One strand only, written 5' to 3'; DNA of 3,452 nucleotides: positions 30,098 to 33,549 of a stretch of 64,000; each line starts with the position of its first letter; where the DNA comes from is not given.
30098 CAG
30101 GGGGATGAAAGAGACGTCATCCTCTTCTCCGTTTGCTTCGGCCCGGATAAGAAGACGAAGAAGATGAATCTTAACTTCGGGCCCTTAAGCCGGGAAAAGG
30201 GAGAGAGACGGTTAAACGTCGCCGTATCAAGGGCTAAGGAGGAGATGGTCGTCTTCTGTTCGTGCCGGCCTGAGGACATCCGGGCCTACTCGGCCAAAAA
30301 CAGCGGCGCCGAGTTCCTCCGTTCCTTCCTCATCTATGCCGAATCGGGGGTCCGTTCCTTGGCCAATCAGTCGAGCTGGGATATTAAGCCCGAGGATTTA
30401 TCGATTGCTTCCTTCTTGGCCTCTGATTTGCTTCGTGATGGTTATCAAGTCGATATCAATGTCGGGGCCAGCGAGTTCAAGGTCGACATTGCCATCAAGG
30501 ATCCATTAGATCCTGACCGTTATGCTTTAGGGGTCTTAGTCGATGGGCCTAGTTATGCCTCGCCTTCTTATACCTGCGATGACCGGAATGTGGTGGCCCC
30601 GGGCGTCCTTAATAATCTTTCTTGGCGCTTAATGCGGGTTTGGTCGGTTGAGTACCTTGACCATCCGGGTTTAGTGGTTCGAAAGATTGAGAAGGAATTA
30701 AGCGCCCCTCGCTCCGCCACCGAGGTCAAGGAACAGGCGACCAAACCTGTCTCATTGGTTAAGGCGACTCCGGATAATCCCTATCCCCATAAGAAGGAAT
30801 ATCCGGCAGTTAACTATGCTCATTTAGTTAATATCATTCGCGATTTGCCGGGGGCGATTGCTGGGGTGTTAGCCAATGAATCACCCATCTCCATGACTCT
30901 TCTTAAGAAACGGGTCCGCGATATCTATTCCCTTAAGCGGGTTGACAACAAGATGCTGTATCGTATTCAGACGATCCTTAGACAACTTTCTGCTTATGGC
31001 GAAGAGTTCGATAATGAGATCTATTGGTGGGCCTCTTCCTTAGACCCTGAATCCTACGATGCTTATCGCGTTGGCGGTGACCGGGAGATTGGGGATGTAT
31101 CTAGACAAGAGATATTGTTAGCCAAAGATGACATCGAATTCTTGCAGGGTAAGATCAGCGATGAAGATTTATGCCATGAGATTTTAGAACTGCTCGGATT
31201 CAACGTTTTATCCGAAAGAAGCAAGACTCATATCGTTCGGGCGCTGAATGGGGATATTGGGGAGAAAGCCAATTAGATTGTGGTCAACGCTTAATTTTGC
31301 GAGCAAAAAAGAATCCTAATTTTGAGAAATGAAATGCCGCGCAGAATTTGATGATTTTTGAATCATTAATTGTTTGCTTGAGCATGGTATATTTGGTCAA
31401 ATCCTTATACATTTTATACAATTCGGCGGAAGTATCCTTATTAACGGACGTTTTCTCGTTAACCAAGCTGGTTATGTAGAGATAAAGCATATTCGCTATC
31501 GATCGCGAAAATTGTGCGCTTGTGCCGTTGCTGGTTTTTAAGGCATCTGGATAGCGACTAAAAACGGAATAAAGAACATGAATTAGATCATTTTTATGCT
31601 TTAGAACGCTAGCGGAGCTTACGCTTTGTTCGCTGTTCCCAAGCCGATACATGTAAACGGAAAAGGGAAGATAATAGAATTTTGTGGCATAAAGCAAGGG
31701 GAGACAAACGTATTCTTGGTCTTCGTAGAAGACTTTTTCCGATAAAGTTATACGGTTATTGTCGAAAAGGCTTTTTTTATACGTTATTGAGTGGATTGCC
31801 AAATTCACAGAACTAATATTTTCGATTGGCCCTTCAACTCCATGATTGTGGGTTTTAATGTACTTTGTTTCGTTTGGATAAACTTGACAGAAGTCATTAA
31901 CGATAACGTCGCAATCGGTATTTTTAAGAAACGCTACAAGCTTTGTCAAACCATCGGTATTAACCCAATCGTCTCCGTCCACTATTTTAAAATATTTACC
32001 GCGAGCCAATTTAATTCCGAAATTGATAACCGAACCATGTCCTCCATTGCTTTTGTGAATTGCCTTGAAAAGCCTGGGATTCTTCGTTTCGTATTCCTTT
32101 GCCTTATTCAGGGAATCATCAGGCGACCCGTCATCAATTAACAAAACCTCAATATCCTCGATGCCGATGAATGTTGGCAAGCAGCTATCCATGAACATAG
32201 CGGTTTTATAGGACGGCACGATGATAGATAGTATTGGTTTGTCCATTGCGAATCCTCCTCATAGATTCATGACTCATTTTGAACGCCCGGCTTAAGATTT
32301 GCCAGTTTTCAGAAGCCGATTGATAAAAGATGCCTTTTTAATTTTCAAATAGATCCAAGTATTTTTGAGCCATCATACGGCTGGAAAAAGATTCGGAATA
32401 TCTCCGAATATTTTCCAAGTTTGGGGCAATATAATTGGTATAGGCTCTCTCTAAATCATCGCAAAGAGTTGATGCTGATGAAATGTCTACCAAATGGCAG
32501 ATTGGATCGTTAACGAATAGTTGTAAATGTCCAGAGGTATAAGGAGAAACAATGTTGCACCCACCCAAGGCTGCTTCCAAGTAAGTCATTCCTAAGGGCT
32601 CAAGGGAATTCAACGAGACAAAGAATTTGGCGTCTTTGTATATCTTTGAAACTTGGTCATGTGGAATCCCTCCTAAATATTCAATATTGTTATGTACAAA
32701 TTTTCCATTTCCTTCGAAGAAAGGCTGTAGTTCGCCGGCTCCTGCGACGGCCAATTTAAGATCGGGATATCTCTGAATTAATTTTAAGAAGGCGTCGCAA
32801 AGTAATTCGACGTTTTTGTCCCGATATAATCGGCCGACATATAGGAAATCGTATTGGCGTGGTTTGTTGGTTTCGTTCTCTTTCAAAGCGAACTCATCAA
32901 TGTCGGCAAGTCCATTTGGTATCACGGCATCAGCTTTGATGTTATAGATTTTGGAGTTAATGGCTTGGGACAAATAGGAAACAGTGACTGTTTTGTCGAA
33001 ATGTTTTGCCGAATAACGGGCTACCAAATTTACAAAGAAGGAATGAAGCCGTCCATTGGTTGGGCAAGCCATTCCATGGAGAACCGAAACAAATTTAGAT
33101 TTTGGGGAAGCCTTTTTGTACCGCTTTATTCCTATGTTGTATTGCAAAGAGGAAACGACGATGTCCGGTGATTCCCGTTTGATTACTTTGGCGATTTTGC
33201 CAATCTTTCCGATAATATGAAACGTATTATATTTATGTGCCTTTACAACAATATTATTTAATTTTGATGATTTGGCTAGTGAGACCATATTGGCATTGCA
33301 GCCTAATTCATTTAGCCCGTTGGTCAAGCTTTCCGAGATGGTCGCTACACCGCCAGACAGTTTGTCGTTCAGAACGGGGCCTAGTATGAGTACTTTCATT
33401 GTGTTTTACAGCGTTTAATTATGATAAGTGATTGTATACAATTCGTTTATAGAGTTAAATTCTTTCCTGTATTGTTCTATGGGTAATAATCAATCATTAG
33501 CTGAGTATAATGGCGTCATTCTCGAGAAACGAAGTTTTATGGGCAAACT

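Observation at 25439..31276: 1945-aa transglutaminase-like / Upf1-like helicase / Vsr-like nuclease / DUF3320 giant protein inserted in the middle of a polysaccharide locus: candidate single-gene defence (Nhi-like) system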

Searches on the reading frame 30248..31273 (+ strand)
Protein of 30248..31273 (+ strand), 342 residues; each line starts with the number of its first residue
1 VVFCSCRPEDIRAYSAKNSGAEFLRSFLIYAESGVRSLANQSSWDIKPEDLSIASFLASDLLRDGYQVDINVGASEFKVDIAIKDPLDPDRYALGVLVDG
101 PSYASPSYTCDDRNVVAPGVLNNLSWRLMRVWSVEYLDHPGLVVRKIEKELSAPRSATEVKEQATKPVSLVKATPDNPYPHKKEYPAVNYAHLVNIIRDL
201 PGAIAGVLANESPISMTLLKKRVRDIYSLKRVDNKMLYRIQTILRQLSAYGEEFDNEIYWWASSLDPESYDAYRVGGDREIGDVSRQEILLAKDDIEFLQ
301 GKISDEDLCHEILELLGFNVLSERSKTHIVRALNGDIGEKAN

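Call 67: predict_structure(alignment_id=A4)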
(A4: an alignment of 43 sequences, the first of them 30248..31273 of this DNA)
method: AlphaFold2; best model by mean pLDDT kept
length: 342 residues; sequences in the alignment: 43
mean_pLDDT: 80.9   pTM: 0.48
mean pLDDT of the five models: 80.9, 80.7, 80.2, 79.3, 79.2
residues with pLDDT >= 90: 157; 70-90: 111; 50-70: 37; < 50: 37
segments of 3 or more residues with pLDDT < 50: 40-49, 156-175, 337-342
pLDDT, mean of each block of 10 residues (from residue 1): 73 77 83 65 42 85 90 75 87 86 55 61 82 88 89 59 39 61 92 91 95 96 95 95 95 93 91 92 94 93 91 91 92 66 34
secondary structure, 60 per line:
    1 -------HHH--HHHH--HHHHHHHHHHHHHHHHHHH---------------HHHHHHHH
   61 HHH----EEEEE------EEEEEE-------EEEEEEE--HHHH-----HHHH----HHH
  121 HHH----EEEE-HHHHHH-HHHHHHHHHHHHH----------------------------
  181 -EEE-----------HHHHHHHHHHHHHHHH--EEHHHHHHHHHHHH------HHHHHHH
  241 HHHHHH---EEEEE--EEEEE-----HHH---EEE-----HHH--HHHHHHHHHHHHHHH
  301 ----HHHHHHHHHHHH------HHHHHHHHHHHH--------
elements in order: H13-16 H19-37 H53-63 E68-72 E79-84 E92-98 H101-104 H110-113 H118-123 E128-131 H133-138 H140-152 E182-184 H196-211 H216-227 H234-246 E250-254 E257-261 E273-275 H286-300 H305-316 H323-334

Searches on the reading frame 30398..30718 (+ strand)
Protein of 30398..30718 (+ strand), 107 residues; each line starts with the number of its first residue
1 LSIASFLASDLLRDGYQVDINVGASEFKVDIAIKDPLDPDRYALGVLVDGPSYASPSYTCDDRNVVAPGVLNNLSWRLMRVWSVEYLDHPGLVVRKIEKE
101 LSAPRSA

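Call 89: search_solved_structures(query=A5, max_evalue=10, show_alignments=4)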
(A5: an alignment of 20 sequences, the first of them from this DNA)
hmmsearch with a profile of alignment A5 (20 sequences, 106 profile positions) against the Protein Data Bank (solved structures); distinct sequences matched with E-value up to 10: 11.
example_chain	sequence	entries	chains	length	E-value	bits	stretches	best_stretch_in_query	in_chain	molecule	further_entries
3hrl_A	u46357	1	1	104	1.2e-05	28.2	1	13-106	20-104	Endonuclease-Like Protein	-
9g6k_LJ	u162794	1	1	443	0.00011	25.1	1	9-91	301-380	RAP domain-containing protein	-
9i05_Xi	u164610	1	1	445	0.00011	25.1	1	9-91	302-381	RAP domain-containing protein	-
6yqx_A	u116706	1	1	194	0.035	17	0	58-89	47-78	de novo designed TIM barrel DeNovoTIM13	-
1vsr_A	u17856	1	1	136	0.086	15.7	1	58-101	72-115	PROTEIN (VSR ENDONUCLEASE)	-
1odg_A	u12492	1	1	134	0.093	15.6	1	58-101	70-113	DNA MISMATCH ENDONUCLEASE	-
1cw0_A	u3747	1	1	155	0.12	15.3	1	58-101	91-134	PROTEIN (DNA MISMATCH ENDONUCLEASE)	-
5o7z_A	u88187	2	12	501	0.37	13.7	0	24-68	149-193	Intracellular exo-alpha-(1->5)-L-arabinofuranosidase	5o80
9vt9_A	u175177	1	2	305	0.75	12.7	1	14-54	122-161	OcyF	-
2l4z_A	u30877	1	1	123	0.94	12.4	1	12-45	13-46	DNA endonuclease RBBP8,LIM domain transcription factor LMO4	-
5u2w_A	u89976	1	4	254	1.6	11.7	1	5-62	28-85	Short chain dehydrogenase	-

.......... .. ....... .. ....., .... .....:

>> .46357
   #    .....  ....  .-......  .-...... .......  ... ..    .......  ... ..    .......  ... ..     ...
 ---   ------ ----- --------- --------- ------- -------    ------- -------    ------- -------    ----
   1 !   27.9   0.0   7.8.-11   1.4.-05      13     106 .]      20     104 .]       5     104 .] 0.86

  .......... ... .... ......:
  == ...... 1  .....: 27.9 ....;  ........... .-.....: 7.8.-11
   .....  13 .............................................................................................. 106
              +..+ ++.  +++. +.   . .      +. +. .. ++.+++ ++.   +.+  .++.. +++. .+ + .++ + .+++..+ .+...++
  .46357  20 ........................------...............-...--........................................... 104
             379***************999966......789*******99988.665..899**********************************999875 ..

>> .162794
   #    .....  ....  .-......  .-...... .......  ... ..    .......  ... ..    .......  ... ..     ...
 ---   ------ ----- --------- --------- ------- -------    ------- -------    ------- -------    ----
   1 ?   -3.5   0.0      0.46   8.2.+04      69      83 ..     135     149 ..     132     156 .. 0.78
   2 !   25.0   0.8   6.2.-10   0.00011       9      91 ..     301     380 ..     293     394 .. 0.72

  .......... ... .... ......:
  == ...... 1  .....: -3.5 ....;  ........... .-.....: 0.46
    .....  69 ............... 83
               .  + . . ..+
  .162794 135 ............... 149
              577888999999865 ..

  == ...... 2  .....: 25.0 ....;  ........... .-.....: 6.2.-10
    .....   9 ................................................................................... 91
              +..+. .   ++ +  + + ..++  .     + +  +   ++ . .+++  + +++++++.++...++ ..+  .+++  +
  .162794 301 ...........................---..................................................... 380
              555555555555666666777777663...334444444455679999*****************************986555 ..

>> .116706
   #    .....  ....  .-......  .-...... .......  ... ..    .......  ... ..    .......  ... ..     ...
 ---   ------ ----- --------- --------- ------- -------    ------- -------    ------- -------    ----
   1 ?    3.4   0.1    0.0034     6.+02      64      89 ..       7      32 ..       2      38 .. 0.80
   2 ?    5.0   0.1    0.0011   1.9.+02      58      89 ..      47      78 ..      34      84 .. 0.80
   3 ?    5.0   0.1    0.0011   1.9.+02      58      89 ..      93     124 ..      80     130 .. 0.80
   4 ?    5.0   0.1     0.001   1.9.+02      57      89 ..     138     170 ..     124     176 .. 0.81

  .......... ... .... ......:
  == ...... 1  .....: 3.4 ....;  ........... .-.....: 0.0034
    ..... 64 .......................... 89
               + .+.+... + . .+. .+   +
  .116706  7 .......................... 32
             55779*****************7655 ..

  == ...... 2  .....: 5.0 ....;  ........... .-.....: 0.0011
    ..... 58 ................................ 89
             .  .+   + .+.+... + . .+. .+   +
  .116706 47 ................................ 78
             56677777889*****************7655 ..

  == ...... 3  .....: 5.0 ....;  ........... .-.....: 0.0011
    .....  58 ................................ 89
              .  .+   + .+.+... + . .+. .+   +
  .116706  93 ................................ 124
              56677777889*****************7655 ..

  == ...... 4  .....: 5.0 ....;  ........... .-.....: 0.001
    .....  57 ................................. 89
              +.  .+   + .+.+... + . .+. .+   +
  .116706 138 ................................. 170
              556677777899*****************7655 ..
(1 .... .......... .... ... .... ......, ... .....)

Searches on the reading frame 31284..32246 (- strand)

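Call 16: search_protein_families(library=pfam, proteins=[window:31284-32246:-], max_evalue=0.001)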
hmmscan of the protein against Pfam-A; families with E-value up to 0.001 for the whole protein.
window:31284-32246:- (320 aa): 2 families
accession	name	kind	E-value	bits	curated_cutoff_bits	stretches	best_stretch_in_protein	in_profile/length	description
PF00535.33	Glycos_transf_2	-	6.3e-23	82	23.3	1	7-141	1-132/168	Glycosyl transferase family 2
PF10111.15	Glyco_tranf_2_2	-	1.2e-06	28.7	27.3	1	30-116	28-115/276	Glycosyltransferase like family 2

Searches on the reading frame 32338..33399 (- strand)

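Call 16: search_protein_families(library=pfam, proteins=[window:32338-33399:-], max_evalue=0.001)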
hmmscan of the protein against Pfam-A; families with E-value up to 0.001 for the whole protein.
window:32338-33399:- (353 aa): 4 families
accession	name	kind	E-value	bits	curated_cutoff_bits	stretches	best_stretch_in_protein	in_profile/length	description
PF00534.26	Glycos_transf_1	-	1.3e-18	67.5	26.4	1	173-334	6-168/172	Glycosyl transferases group 1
PF13692.12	Glyco_trans_1_4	-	7.1e-14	52.7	27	1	184-294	3-114/142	Glycosyl transferases group 1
PF13439.12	Glyco_transf_4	-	7.8e-08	33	28.5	1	16-163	2-165/170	Glycosyltransferase Family 4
PF13524.12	Glyco_trans_1_2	-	1.9e-05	25.1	25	1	204-301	5-95/144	Glycosyl transferase-like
